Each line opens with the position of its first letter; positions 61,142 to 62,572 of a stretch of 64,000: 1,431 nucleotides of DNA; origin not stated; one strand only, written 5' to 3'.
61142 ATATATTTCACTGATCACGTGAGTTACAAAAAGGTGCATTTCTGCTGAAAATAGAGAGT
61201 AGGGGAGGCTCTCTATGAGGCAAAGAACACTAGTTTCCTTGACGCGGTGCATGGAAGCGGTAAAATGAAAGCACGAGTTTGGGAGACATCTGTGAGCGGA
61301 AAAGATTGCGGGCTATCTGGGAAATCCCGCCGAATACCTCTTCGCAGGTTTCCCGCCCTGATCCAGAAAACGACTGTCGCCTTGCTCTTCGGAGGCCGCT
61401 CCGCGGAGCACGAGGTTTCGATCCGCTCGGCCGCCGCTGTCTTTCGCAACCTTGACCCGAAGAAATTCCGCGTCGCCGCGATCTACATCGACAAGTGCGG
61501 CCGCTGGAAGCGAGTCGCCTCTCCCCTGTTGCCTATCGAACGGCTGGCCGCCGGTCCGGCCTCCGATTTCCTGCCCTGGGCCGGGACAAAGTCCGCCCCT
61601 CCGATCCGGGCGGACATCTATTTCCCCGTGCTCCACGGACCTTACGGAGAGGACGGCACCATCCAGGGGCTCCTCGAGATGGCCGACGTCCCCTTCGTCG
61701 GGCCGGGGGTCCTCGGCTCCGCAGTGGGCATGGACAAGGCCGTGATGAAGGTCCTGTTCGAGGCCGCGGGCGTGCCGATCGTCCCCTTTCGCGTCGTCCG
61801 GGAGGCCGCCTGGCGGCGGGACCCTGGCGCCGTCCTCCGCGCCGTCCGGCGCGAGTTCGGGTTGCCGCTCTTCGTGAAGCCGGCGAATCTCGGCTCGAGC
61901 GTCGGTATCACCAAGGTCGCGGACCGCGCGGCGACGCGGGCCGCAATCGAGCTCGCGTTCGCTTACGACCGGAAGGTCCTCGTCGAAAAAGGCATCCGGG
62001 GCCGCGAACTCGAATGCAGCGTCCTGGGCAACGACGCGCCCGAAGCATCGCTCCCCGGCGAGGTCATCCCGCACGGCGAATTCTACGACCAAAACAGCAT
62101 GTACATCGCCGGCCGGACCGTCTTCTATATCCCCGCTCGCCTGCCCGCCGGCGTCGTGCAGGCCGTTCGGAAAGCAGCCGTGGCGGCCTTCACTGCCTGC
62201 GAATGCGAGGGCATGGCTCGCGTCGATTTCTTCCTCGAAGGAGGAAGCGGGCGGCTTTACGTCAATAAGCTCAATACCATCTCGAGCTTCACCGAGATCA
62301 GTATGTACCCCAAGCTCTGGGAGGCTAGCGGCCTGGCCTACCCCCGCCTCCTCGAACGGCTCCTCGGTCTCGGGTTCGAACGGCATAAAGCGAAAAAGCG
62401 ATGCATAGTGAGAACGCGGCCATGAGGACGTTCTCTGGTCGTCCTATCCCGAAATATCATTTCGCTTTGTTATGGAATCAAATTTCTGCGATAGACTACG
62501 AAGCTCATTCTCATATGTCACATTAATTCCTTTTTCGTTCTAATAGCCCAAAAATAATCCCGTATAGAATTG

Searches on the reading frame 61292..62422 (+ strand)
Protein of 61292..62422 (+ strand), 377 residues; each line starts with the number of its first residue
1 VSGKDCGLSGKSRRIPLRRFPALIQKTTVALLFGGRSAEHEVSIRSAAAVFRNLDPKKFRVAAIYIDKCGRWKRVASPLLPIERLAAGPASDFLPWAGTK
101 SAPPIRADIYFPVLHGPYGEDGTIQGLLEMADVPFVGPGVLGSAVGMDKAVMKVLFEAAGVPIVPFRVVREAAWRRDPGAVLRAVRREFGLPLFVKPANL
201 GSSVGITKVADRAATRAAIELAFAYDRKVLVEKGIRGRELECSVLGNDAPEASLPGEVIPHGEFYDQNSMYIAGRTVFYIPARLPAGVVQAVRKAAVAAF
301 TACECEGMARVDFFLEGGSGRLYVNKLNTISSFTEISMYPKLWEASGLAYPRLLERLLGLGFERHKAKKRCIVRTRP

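Call 25: find_related_loci(query=window:61292-62422:+, collection=genome_contigs, flank=10000)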
Query window:61292-62422:+ (377 aa) in genome_contigs; peptide patterns used: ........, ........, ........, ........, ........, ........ (x = any residue, [..] = any of these).
600 stretches matched a pattern (row limit reached: there are more); 595 encode a relative of the query (tblastn E <= 1e-3); the best 80 are kept; 80 distinct loci.
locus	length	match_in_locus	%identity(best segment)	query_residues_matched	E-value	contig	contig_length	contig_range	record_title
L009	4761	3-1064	71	22-375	2e-167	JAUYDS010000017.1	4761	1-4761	MAG: Candidatus Aminicenantes bacterium isolate C20_metabat.bin.45 C20_k141_514727, whole genome shotgun sequence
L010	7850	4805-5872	64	21-375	2e-149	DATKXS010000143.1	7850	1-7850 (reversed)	MAG TPA_asm: Candidatus Desulfaltia sp. isolate SMAG_U14198 k141_3294353, whole genome shotgun sequence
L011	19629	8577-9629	53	24-370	5e-116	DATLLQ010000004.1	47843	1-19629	MAG TPA_asm: Vicinamibacterales bacterium isolate SMAG_U13752 k141_1199, whole genome shotgun sequence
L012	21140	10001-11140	50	4-371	2e-115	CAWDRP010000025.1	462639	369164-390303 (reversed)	MAG: uncultured Acidobacteriota bacterium isolate MFD04492.bin.1.1 genome assembly, contig: contig_9269, whole genome sh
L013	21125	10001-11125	52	2-371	2e-114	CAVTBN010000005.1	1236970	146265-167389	MAG: uncultured Acidobacteriota bacterium isolate MFD02416.bin.1.244 genome assembly, contig: contig_2664, whole genome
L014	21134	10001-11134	50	22-376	6e-113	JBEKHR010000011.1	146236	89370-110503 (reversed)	MAG: Terriglobia bacterium isolate SPRUCE 281 SPRUCE_281_11, whole genome shotgun sequence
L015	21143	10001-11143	49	3-377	1e-112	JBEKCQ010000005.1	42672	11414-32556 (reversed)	MAG: Terriglobia bacterium isolate SPRUCE 163 SPRUCE_163_5, whole genome shotgun sequence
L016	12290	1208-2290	52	22-374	2e-111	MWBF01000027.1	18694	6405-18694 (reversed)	MAG: Chloroflexi bacterium ADurb.Bin325 BWY52_contig000027, whole genome shotgun sequence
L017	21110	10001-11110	49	24-370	5e-111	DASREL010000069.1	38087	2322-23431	MAG TPA_asm: Vicinamibacterales bacterium isolate SMAG_U10005 k141_208126, whole genome shotgun sequence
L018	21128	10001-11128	51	13-373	2e-110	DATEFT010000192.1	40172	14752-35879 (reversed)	MAG TPA_asm: Blastocatellia bacterium isolate SMAG_U8766 k141_1131814, whole genome shotgun sequence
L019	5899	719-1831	49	25-377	1e-110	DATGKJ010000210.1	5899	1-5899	MAG TPA_asm: Terriglobia bacterium isolate SMAG_U9856 k141_597985, whole genome shotgun sequence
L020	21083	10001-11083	51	23-371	3e-110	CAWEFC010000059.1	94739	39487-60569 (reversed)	MAG: uncultured Acidobacteriota bacterium isolate MFD03044.bin.2.66 genome assembly, contig: contig_78956, whole genome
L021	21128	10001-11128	50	23-371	9e-110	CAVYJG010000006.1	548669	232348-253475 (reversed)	MAG: uncultured Acidobacteriota bacterium isolate MFD01476.bin.2.37 genome assembly, contig: contig_18644, whole genome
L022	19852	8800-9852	52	24-370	4e-109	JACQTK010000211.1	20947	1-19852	MAG: Acidobacteria bacterium isolate NC_groundwater_1409_Ag_S-0.65um_68_39 S_p65_S5_coassembly_k141_3757040, whole genom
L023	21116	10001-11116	49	24-377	6e-109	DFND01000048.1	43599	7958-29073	MAG TPA_asm: Firmicutes bacterium UBA3576 UBA3576_contig_494, whole genome shotgun sequence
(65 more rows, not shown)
